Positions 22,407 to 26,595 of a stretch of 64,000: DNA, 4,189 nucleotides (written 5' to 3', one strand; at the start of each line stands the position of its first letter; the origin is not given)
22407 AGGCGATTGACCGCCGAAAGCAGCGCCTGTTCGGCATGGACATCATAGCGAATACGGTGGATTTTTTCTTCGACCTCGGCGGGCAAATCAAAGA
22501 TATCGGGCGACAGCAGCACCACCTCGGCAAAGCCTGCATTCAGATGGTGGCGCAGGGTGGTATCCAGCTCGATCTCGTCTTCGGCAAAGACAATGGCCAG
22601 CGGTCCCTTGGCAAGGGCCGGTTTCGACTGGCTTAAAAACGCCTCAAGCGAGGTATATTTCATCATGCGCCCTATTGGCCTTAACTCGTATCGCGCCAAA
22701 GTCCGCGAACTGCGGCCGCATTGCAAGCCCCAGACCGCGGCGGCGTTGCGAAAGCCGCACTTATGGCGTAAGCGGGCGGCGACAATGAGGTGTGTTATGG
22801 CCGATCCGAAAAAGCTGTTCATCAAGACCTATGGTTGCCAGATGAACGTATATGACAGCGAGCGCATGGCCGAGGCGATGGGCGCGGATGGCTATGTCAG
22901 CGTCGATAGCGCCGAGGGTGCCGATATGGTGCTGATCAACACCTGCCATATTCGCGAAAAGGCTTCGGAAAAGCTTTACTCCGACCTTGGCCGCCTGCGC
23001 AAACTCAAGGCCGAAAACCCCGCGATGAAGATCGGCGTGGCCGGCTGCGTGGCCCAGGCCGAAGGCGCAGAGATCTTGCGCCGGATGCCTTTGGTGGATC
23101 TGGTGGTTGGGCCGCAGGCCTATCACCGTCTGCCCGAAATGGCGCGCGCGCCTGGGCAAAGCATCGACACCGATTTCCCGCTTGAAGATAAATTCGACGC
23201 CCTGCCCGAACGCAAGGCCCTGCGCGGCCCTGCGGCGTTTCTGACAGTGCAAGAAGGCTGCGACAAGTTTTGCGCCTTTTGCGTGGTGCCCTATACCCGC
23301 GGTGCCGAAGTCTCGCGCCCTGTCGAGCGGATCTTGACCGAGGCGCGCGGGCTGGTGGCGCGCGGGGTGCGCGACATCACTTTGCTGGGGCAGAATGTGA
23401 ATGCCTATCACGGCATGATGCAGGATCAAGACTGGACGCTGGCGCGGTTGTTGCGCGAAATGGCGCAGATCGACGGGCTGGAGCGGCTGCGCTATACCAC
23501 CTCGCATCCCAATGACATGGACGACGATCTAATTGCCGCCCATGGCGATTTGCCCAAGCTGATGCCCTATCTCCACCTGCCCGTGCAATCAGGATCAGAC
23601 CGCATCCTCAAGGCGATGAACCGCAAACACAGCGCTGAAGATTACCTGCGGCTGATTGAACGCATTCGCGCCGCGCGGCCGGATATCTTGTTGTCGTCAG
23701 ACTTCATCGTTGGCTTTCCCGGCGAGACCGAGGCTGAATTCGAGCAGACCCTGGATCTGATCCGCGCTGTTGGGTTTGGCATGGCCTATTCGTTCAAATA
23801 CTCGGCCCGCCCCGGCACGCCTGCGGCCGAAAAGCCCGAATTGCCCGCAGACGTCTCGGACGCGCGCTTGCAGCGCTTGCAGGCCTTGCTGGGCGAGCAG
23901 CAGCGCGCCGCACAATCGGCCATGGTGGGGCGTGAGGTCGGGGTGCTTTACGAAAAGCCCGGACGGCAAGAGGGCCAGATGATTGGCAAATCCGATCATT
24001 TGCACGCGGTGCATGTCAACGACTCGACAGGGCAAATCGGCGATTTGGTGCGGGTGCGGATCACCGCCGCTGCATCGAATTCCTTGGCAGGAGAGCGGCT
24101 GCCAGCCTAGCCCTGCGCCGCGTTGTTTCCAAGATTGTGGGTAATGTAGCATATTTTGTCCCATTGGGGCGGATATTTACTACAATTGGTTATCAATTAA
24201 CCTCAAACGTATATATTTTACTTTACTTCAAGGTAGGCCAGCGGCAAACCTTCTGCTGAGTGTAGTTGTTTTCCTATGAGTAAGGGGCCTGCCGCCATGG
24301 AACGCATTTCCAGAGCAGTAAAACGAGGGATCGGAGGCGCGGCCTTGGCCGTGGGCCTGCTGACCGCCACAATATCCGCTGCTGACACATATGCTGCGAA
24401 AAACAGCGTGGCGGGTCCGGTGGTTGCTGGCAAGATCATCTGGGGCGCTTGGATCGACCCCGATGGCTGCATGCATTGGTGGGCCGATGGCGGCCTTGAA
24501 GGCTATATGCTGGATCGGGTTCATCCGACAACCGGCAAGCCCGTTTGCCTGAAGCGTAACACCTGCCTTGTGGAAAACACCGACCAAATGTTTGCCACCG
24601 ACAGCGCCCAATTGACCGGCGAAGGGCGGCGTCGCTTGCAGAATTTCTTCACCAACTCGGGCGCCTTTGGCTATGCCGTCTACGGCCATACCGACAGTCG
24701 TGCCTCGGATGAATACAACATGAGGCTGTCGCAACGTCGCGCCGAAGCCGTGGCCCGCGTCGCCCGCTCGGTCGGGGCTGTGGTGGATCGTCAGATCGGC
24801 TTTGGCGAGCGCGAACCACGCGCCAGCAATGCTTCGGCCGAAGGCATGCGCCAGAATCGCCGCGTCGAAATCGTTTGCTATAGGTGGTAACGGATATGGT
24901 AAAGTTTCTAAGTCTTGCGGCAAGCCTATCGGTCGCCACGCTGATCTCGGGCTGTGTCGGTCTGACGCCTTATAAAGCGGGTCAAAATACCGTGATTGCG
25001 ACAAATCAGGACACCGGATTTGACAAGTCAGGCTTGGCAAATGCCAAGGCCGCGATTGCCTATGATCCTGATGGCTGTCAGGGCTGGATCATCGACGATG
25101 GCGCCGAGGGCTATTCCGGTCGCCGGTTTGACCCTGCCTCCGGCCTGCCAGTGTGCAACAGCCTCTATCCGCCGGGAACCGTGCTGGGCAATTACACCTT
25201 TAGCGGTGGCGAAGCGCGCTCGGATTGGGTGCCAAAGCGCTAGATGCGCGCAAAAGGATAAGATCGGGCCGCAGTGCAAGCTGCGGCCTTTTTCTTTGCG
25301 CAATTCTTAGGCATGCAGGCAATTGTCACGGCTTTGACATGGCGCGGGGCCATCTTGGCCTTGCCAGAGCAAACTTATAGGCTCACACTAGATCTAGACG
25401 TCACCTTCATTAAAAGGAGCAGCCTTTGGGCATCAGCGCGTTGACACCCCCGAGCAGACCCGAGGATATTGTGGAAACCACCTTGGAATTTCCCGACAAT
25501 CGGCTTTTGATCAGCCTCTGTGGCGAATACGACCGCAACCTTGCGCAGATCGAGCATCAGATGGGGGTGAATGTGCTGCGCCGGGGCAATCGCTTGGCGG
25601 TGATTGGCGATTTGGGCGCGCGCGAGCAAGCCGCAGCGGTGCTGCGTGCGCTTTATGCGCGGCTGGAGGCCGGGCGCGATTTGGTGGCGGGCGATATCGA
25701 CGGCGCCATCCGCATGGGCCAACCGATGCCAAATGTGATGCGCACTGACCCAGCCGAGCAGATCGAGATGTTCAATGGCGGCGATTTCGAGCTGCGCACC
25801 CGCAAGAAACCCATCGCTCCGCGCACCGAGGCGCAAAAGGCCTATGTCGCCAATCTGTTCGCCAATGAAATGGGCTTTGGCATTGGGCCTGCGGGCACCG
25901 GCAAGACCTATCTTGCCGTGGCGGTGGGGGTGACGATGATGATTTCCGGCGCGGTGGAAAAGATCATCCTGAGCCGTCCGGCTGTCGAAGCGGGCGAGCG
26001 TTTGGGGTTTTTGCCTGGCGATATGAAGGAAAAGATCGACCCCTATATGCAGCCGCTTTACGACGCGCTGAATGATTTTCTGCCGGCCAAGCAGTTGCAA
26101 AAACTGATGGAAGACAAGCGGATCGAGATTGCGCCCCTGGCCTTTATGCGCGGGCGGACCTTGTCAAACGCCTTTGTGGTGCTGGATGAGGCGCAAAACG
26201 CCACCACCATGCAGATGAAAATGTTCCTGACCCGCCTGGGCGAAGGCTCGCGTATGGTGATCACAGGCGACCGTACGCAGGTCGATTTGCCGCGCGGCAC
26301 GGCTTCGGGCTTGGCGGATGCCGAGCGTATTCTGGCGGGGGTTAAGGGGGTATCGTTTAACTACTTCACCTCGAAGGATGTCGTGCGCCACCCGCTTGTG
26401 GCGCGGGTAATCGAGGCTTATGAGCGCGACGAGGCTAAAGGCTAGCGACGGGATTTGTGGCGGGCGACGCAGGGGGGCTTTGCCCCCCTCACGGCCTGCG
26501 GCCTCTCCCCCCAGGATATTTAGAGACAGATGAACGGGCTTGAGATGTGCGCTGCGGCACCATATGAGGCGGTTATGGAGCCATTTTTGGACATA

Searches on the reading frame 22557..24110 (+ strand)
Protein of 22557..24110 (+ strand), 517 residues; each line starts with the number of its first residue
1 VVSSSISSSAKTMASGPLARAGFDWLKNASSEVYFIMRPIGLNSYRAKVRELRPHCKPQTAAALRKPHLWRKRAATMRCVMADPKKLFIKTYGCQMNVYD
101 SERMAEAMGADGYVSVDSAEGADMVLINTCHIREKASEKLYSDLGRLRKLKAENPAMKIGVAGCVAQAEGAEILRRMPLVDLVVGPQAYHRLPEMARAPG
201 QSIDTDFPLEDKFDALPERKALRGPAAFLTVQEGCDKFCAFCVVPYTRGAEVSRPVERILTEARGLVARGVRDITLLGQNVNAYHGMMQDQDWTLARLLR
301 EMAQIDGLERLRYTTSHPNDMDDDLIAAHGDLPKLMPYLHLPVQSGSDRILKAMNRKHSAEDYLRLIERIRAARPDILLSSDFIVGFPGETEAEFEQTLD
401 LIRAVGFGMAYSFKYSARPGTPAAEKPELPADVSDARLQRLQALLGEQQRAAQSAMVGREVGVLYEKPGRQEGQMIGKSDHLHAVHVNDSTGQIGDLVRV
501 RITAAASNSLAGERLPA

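Call 62: find_encoding_contigs(protein=window:22557-24110:+, flank=10000, max_places=1)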
Protein window:22557-24110:+ (517 aa): no gene with exactly this product is on record in the collection.

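Call 64: search_protein_families(library=pfam, proteins=[window:22557-24110:+], max_evalue=0.00001)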
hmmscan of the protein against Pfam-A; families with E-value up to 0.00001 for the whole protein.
window:22557-24110:+ (517 aa): 3 families
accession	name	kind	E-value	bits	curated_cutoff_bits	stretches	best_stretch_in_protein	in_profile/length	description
PF00919.26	UPF0004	-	3.1e-32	110.9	27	1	86-185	1-98/98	Uncharacterized protein family UPF0004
PF04055.27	Radical_SAM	-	1.7e-28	100.3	29.5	1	231-402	3-166/166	Radical SAM superfamily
PF01938.26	TRAM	-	4.8e-07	30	21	1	455-513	2-59/61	TRAM domain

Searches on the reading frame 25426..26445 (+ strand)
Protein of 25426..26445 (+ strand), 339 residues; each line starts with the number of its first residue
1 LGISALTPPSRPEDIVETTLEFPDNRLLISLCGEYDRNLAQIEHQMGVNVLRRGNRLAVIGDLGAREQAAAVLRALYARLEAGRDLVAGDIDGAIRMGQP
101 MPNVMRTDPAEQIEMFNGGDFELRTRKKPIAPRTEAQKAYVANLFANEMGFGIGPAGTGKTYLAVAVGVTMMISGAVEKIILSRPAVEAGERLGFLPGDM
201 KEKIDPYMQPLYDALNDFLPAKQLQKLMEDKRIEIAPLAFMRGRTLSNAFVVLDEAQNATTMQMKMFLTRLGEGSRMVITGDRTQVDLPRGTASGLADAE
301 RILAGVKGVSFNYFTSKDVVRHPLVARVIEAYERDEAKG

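Call 64: search_protein_families(library=pfam, proteins=[window:25426-26445:+], max_evalue=0.00001)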
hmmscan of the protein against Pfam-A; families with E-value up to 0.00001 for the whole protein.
window:25426-26445:+ (339 aa): 3 families
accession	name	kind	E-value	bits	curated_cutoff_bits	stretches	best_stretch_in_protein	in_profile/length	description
PF02562.22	PhoH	-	1.2e-92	309.5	27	1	130-333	2-205/205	PhoH-like protein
PF13604.12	AAA_30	-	4.4e-09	36.8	27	1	135-286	4-128/191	AAA domain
PF13245.12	AAA_19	-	3.6e-08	34.1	25.1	1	137-286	1-129/134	AAA domain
